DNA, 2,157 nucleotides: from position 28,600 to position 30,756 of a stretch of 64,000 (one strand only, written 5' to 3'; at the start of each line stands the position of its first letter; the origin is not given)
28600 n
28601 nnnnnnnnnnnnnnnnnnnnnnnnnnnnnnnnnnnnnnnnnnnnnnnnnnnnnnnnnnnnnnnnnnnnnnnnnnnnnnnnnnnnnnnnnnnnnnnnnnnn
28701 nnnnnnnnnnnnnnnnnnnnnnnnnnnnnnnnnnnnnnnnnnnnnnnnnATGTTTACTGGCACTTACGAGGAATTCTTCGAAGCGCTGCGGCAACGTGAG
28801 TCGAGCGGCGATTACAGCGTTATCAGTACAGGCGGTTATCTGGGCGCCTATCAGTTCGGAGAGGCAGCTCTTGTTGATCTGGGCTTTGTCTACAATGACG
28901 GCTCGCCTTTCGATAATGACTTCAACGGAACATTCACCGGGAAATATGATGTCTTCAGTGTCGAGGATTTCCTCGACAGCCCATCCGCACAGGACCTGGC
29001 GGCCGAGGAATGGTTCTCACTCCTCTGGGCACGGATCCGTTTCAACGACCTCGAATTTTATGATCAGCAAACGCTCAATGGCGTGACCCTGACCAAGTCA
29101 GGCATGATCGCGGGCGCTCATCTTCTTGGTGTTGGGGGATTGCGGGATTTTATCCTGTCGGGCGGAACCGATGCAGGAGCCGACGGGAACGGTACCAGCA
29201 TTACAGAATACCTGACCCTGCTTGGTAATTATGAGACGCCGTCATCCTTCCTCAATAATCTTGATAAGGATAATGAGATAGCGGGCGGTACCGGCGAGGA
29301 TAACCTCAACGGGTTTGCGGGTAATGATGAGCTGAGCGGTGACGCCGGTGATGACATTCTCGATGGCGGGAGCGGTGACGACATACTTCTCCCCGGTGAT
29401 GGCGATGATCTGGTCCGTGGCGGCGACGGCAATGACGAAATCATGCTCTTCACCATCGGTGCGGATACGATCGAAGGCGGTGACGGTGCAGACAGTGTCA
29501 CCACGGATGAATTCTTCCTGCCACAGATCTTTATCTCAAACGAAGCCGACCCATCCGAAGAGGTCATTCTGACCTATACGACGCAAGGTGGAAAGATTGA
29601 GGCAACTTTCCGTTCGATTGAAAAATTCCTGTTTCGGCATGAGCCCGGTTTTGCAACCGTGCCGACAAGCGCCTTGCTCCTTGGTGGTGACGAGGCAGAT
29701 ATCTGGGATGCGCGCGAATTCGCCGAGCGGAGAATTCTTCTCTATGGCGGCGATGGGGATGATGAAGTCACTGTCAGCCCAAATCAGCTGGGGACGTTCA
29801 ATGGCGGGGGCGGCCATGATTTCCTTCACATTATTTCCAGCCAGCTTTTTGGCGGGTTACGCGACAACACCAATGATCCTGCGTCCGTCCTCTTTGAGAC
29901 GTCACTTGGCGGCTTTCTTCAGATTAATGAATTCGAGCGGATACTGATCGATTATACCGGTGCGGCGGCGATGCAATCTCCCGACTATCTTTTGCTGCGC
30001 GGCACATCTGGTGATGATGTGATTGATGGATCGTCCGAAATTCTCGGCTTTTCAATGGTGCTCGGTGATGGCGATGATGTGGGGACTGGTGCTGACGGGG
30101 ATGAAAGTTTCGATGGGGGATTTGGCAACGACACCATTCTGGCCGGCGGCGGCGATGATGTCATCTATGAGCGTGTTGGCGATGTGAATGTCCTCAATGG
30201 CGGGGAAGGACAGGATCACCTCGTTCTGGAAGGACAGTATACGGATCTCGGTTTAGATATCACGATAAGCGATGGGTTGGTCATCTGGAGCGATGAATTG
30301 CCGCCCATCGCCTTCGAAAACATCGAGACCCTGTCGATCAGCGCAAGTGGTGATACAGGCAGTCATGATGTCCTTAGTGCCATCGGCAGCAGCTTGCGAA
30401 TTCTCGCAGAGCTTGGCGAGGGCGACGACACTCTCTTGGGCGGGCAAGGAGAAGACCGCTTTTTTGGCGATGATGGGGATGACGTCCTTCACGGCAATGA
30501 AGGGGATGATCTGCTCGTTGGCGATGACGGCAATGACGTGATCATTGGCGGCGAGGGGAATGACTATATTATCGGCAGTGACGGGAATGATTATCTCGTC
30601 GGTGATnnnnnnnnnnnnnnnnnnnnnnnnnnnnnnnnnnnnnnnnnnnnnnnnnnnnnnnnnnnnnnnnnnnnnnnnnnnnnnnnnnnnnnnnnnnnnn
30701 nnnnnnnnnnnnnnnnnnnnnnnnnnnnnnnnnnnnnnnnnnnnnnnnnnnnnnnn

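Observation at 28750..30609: RTX-repeat protein with an N-terminal Rpf-like transglycosylase domain, lacking both a signal peptide and a C-terminal T1SS signal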

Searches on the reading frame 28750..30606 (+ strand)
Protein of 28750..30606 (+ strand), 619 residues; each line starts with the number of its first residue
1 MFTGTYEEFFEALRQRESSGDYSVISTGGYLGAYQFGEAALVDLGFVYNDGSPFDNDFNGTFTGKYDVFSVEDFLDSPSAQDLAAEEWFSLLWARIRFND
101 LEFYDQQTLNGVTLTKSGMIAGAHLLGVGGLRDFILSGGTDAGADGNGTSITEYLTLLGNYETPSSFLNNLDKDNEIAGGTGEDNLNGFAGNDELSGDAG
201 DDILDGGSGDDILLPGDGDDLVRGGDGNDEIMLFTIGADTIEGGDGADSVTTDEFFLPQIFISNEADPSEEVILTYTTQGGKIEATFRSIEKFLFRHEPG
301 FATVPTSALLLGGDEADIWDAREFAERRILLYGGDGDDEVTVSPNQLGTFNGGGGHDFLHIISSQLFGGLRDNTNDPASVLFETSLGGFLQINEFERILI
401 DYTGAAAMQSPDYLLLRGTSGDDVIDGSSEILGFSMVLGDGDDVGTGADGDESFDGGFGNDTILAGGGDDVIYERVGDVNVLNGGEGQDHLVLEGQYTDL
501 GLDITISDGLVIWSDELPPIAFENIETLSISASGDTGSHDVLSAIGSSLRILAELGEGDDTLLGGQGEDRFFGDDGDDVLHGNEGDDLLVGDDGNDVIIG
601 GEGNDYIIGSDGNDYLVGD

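Call 3: search_protein_families(library=pfam, proteins=[window:28750-30606:+], max_evalue=10)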
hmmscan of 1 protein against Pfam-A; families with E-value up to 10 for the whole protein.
window:28750-30606:+ (619 aa): 2 families
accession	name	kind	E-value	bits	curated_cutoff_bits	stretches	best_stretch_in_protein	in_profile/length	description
PF00353.25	HemolysinCabind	-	1.1e-28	99.3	23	7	556-589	3-36/36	RTX calcium-binding nonapeptide repeat (4 copies)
PF06737.19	Transglycosylas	-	0.045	14.9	27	1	10-40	7-37/77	Transglycosylase-like domain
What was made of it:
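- On RTX proteins / T1SS substrates: PF00353 E 1.1e-28 in 7 stretches (call 3).
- On Transglycosylase-like / Rpf (PF06737): 14.9 bits, E 0.045, covering residues 10-40 only (call 3).
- On Family-1 lytic transglycosylase / GH23 (SLT, PF01464): No SLT hit at E<=10 for this protein (call 3).
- Closest known: Family-1. Different: Pfam SLT does not detect this protein (call 3).
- Checked: One part of the observation is only weakly met: the Pfam PF06737 match has E 0.045 and 14.9 bits, below the 27-bit cut-off (call 3).
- Neither Pfam SLT nor Transglycosylas reaches threshold on this protein (call 3). PF06737 is the only Pfam catalytic model that touches the protein (E 0.045, call 3).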

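Call 4: search_protein_families(library=ncbifam, proteins=[window:28750-30606:+], max_evalue=10)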
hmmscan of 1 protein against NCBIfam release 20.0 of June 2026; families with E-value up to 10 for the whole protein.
window:28750-30606:+ (619 aa): 7 families
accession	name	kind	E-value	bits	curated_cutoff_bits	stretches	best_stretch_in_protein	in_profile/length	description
NF046115.1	Ca_rpt_SMc04171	equivalog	2e-31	109.8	625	3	441-616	169-334/574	SMc04171 family calcium-binding repeat protein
NF033943.0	RTX_toxin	subfamily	3.4e-27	95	1000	3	545-616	682-753/930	RTX family hemolysin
NF033203.1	entero_EhxA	exception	5.6e-15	54.6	2000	3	555-616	725-786/997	enterohemolysin EhxA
NF053766.1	ZapA_metallo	exception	4.7e-11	42.4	940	4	563-616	334-387/483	ZapA family metalloprotease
NF050046.1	PueAB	exception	2.1e-10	39.7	670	3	447-616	374-544/616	polyurethane esterase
NF035945.1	Zn_serralysin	subfamily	2.3e-06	27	500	4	572-617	323-368/462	serralysin family metalloprotease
NF052454.1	BtaGlycanEglC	equivalog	0.02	13.8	700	2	568-613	99-145/459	endo-1,3-1,4-beta-glycanase EglC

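Call 5: search_protein_families(library=phrogs, proteins=[window:28750-30606:+], max_evalue=1)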
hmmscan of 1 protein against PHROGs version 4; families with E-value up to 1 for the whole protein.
window:28750-30606:+ (619 aa): 2 families
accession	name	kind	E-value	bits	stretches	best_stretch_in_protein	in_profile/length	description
phrog_27932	-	tail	4.6e-21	75.8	1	5-155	342-484/855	baseplate hub subunit and tail lysozyme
phrog_26675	-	lysis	0.059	12.9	1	70-157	200-282/643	endolysin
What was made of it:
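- On Phage baseplate hub / tail lysozyme (PHROG 27932): E 4.6e-21, residues 5-155 against profile positions 342-484 of 855 (call 5). Only the lysozyme segment of the profile aligns (call 5).
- PHROG tail-lysozyme family, E 4.6e-21 (call 5).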

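Call 8: find_homologous_proteins(query=window:28750-30606:+)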
Query window:28750-30606:+ (619 aa): 5703 proteins with E <= 0.001 among 8000 candidates; the best 120 are listed.
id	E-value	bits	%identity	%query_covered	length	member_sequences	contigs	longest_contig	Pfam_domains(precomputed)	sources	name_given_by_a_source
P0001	0.0e+0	1343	100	100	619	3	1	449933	PF00353.26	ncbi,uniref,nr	ncbi:calcium-binding protein [Parvularcula marina]|uniref:Calcium-binding protein n=1 Tax=Parvularcu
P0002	1.1e-98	350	70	40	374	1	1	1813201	PF00353.26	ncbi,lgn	-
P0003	6.3e-96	341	65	40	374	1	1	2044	PF00353.26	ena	-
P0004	9.9e-93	330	63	38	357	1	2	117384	PF00353.26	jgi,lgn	jgi:Ca2+-binding RTX toxin-like protein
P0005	5.7e-86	308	59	40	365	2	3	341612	PF00353.26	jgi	-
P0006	1.8e-82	296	61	40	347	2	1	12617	PF00353.26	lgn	-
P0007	8.0e-79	284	57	40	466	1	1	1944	PF00353.26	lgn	-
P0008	6.4e-78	281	58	35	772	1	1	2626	PF00092.35,PF25106.2,PF00353.26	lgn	-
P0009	5.3e-77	278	57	39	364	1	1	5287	PF00353.26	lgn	-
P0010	1.9e-71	260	51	40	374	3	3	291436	PF00353.26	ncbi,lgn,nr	ncbi:Ca2+-binding RTX toxin-like protein [Rhodobium orientis]|nr:hypothetical protein [Rhodobium ori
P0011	2.1e-66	243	61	30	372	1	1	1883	PF13946.12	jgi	-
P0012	5.1e-65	239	56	34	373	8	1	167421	PF00353.26,PF13946.12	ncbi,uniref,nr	ncbi:hypothetical protein DEM27_26385 [Metarhizobium album]|uniref:DUF4214 domain-containing protein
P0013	5.2e-65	239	49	40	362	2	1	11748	PF00353.26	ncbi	-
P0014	3.7e-62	229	51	40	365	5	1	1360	PF00353.26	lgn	-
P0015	2.0e-59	220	32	97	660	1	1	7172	PF00353.26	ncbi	-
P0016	3.5e-59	219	49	40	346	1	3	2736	PF00353.26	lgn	-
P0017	4.5e-59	219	47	39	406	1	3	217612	PF00353.26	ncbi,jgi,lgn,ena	-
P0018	3.6e-58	216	48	40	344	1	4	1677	PF00353.26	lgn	-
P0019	9.5e-58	215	48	39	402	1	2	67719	PF00353.26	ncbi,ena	-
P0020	1.6e-57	214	45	41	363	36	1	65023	PF00353.26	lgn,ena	-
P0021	4.7e-56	209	49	40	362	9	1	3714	PF00353.26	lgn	-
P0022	3.8e-55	206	40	39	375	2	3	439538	PF00353.26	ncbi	-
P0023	1.0e-53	201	38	40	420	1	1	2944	PF00353.26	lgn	-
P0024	4.0e-53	199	45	39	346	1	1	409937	PF00353.26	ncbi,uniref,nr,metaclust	ncbi:calcium-binding protein [Actibacterium mucosum]|uniref:calcium-binding protein n=1 Tax=Actibact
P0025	6.1e-53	199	47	40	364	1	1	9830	PF00353.26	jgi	-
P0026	6.2e-53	199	40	40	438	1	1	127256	PF00353.26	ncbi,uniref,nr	ncbi:calcium-binding protein [Sinisalibacter aestuarii]|uniref:Calcium-binding protein n=1 Tax=Sinis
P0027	8.5e-53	198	42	39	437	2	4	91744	PF00353.26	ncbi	-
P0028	1.7e-51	194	42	40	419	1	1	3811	PF00353.26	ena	-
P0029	3.8e-51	193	42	40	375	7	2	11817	PF00353.26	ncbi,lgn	ncbi:MAG: calcium-binding protein [Maritimibacter sp.]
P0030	3.0e-48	183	40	39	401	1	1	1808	PF00353.26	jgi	jgi:hypothetical protein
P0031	4.6e-48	183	41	39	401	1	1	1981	PF00353.26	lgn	-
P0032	5.6e-48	182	29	72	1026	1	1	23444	PF08548.18,PF00353.26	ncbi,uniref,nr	ncbi:calcium-binding protein, partial [Haematospirillum sp. H1815]|uniref:calcium-binding protein n=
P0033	9.1e-48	182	36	40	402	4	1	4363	PF00353.26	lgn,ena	-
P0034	7.3e-47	179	28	68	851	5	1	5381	PF00353.26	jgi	jgi:Ca2+-binding RTX toxin-like protein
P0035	1.2e-46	178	54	10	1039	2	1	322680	PF10282.16,PF00353.26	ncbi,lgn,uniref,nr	ncbi:calcium-binding protein [Celeribacter persicus]|uniref:Ca2+-binding RTX toxin-like protein n=1 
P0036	2.3e-45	174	38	39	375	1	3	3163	PF00353.26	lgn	-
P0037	4.7e-45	173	38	39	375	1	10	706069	PF00353.26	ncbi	-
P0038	1.5e-44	171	31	72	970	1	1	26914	PF00353.26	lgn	-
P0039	8.9e-44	168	37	33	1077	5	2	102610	PF08548.18,PF00353.26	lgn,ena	-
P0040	3.0e-43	167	52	13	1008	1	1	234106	PF00353.26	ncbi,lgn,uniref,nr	ncbi:calcium-binding protein [Enterovibrio norvegicus]|uniref:Alkaline phosphatase n=1 Tax=Enterovib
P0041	8.0e-43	165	35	33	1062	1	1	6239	PF00413.31,PF08548.18,PF13688.13,PF00353.26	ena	-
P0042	1.0e-42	165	30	74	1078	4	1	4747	PF00353.26,PF26745.1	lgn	-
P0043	1.1e-42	165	38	26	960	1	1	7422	PF17963.8,PF17892.8,PF00353.26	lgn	-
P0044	1.5e-42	164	29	76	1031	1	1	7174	PF08548.18,PF00353.26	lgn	-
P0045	4.5e-42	163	32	72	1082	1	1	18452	PF08548.18,PF00353.26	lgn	-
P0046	3.9e-40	156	29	71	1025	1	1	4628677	PF00353.26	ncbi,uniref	ncbi:calcium-binding protein [Pararhizobium sp. O133]|uniref:calcium-binding protein n=1 Tax=Pararhi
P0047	4.0e-40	156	31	72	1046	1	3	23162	PF08548.18,PF00353.26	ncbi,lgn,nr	ncbi:MAG: calcium-binding protein [Paracoccus aminovorans]|nr:calcium-binding protein [Paracoccus am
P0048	4.2e-40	156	30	69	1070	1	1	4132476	PF00353.26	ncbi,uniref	ncbi:calcium-binding protein [Yoonia sp. SS1-5]|uniref:Calcium-binding protein n=1 Tax=Yoonia rhodop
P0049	8.9e-40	155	29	75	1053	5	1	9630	PF00353.26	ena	-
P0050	8.2e-39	152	32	72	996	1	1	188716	PF00353.26,PF13403.12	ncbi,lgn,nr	ncbi:MAG: hypothetical protein EP318_01525 [Rhodobacteraceae bacterium]|nr:MAG: hypothetical protein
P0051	1.2e-38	151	29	71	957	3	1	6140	PF00353.26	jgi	jgi:Ca2+-binding RTX toxin-like protein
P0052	1.2e-38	151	28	67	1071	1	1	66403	PF00353.26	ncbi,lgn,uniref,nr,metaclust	ncbi:type I secretion C-terminal target domain (VC_A0849 subclass) [Loktanella fryxellensis]|uniref:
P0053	2.2e-38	151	33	33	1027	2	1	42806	PF00353.26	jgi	jgi:Ca2+-binding RTX toxin-like protein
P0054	4.5e-38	150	44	13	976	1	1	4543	PF00353.26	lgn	-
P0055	5.7e-38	149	31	71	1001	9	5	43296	PF00353.26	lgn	-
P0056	6.1e-38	149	36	33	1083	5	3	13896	PF00353.26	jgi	-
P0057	1.1e-37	148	34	28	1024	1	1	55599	PF00413.31,PF08548.18,PF00353.26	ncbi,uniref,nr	ncbi:M10 family metallopeptidase C-terminal domain-containing protein [Nodosilinea sp. LEGE 07088]|u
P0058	1.3e-37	148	29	70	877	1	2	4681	PF00353.26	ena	-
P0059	1.4e-37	148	36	33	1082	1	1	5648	PF00353.26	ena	-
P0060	1.9e-37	147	30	72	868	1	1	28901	PF00648.28,PF00353.26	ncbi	-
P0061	1.9e-37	147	38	33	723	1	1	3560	PF00353.26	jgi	-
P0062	3.0e-37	147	28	72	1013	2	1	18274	PF00648.28,PF00353.26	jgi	jgi:Ca2+-binding RTX toxin-like protein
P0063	3.1e-37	147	30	71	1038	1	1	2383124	PF00353.26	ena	-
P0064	3.1e-37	147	32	37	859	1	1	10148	PF17963.8,PF17892.8,PF00353.26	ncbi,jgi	jgi:Ca2+-binding RTX toxin-like protein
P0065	4.1e-37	146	38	30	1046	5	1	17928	PF00353.26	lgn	-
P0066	5.1e-37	146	31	63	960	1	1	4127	PF00353.26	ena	-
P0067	5.9e-37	146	31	75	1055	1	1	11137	PF00353.26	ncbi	-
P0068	6.9e-37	146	30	69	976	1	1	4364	PF03736.23,PF00353.26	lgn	-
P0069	1.2e-36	145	30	71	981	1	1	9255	PF00353.26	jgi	jgi:Ca2+-binding RTX toxin-like protein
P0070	2.0e-36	144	49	13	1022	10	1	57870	PF00353.26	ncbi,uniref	ncbi:calcium-binding protein [Enterovibrio norvegicus]|uniref:Alkaline phosphatase n=1 Tax=Enterovib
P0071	2.7e-36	144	37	31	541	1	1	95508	PF00353.26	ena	-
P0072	4.2e-36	143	29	70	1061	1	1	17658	PF00353.26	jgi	jgi:Ca2+-binding RTX toxin-like protein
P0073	6.1e-36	142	26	70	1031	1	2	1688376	PF08548.18,PF00353.26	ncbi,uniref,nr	ncbi:calcium-binding protein [Paracoccus aminovorans]|uniref:calcium-binding protein n=1 Tax=Paracoc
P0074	8.7e-36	142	35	34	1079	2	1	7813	PF13448.12,PF00028.24,PF05345.19,PF00353.26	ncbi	-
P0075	1.0e-35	142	36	28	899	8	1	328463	PF00353.26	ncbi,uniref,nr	ncbi:calcium-binding protein [Enterovibrio norvegicus]|uniref:calcium-binding protein n=1 Tax=Entero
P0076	1.0e-35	142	34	29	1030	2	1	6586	PF00353.26,PF13403.12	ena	-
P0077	1.5e-35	141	33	72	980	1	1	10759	PF13448.12,PF00353.26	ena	-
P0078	3.2e-35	140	34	29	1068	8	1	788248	PF00353.26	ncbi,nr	ncbi:MAG: calcium-binding protein [Rhodobacteraceae bacterium]|nr:calcium-binding protein [Paracocca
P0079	3.6e-35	140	35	34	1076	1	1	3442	PF00353.26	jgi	jgi:Ca2+-binding RTX toxin-like protein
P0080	3.7e-35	140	36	32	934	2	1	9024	PF10988.15,PF17963.8,PF00028.24,PF17803.8,PF05345.19,PF00353.26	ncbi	-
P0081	5.3e-35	139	34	29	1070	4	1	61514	PF00353.26,PF01663.28,PF16347.11,PF00884.29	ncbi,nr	ncbi:MAG: hypothetical protein CMP81_18510 [Fulvimarina sp.]|nr:hypothetical protein [Fulvimarina sp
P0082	5.4e-35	139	30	72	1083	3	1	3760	PF00353.26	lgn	-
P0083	7.0e-35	139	52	12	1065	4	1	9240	PF00353.26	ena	-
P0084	9.5e-35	139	30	70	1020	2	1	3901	PF00353.26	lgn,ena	-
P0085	9.6e-35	139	28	50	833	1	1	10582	PF00353.26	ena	-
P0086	1.0e-34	138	36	33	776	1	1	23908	PF06468.20,PF00353.26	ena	-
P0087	1.3e-34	138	29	70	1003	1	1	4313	PF00353.26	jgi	jgi:Ca2+-binding RTX toxin-like protein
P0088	1.5e-34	138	30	85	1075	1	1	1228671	PF00353.26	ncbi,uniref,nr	ncbi:hypothetical protein IV417_10245 [Alphaproteobacteria bacterium KMM 3653]|uniref:Calcium-bindin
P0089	1.9e-34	138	30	72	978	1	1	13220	PF08548.18,PF00353.26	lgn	-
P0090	2.6e-34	137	32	71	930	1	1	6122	PF08548.18,PF00353.26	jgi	jgi:Ca2+-binding RTX toxin-like protein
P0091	2.7e-34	137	40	28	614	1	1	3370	PF06119.20,PF00353.26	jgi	jgi:Ca2+-binding RTX toxin-like protein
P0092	3.6e-34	137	34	38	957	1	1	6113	PF00353.26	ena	-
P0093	3.7e-34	137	31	72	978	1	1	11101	PF13448.12,PF00353.26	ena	-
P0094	4.9e-34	136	27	70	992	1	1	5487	PF06594.18,PF00353.26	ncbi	ncbi:TPA: calcium-binding protein [Aeromonas salmonicida subsp. smithia]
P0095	5.2e-34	136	29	72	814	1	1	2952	PF08548.18,PF00353.26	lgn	-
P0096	6.4e-34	136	31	72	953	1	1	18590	PF00353.26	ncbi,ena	-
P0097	7.5e-34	136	33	54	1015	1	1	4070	PF06594.18,PF00353.26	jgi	jgi:Ca2+-binding RTX toxin-like protein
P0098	9.9e-34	135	40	29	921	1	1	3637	PF13229.13,PF00353.26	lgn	-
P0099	1.0e-33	135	28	74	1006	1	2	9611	PF00353.26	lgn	-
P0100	1.2e-33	135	36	27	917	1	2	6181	PF08548.18,PF00353.26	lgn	-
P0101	1.2e-33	135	29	67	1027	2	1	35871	PF00353.26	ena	-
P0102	1.3e-33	135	29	71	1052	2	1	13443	PF00353.26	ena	-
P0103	1.3e-33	135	31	77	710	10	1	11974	PF07452.18,PF00353.26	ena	-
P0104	1.4e-33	135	35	28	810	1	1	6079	PF00413.31,PF00353.26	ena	-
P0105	1.4e-33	135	28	70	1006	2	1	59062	PF00353.26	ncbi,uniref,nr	ncbi:calcium-binding protein [Rhizobium sp. TRM95796]|uniref:calcium-binding protein n=1 Tax=Rhizobi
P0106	1.7e-33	134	35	28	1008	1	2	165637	PF00353.26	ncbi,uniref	ncbi:hypothetical protein KXS07_11090 [Inquilinus limosus]|uniref:calcium-binding protein n=1 Tax=In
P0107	2.5e-33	134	31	69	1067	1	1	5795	PF00353.26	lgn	-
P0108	2.7e-33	134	37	33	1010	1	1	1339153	PF08548.18,PF00353.26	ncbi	ncbi:M10 family metallopeptidase C-terminal domain-containing protein [Maricaulis sp. CAU 1757]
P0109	3.8e-33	133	45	14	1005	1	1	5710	PF00353.26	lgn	-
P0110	4.2e-33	133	27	79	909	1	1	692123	PF00353.26,PF13403.12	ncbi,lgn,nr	ncbi:hypothetical protein GC209_11520 [bacterium]|nr:hypothetical protein [bacterium]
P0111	4.6e-33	133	29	72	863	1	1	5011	PF06594.18,PF00353.26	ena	-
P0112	4.6e-33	133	29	72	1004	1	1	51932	PF00353.26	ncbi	-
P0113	4.8e-33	133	35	33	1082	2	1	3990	PF08548.18,PF13205.13,PF16313.12,PF00353.26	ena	-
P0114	5.5e-33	133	36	26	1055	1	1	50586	PF00353.26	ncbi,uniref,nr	ncbi:calcium-binding protein [Roseomonas nepalensis]|uniref:Calcium-binding protein n=1 Tax=Muricocc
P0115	6.5e-33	132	47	11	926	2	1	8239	PF13229.13,PF00353.26,PF05048.20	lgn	-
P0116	6.6e-33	132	36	29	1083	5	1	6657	PF00353.26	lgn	-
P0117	7.1e-33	132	36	27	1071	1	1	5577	PF00353.26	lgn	-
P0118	7.2e-33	132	26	68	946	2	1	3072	PF00353.26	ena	-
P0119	7.3e-33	132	30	73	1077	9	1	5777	PF08548.18,PF00353.26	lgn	-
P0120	7.8e-33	132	30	71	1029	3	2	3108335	PF08548.18,PF00353.26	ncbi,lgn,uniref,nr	ncbi:Ca2+-binding protein, RTX toxin-related [Paracoccus aminovorans]|uniref:Ca2+-binding protein, R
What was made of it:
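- The gene sits in the middle of a 450-kb contig (call 8).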

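Call 11: find_encoding_contigs(protein=P0001, flank=10000, max_places=3)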
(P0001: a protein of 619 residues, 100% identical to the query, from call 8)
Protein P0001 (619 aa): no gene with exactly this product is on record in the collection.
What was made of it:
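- Tried and rejected: find_encoding_contigs had no record for this protein (call 11).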
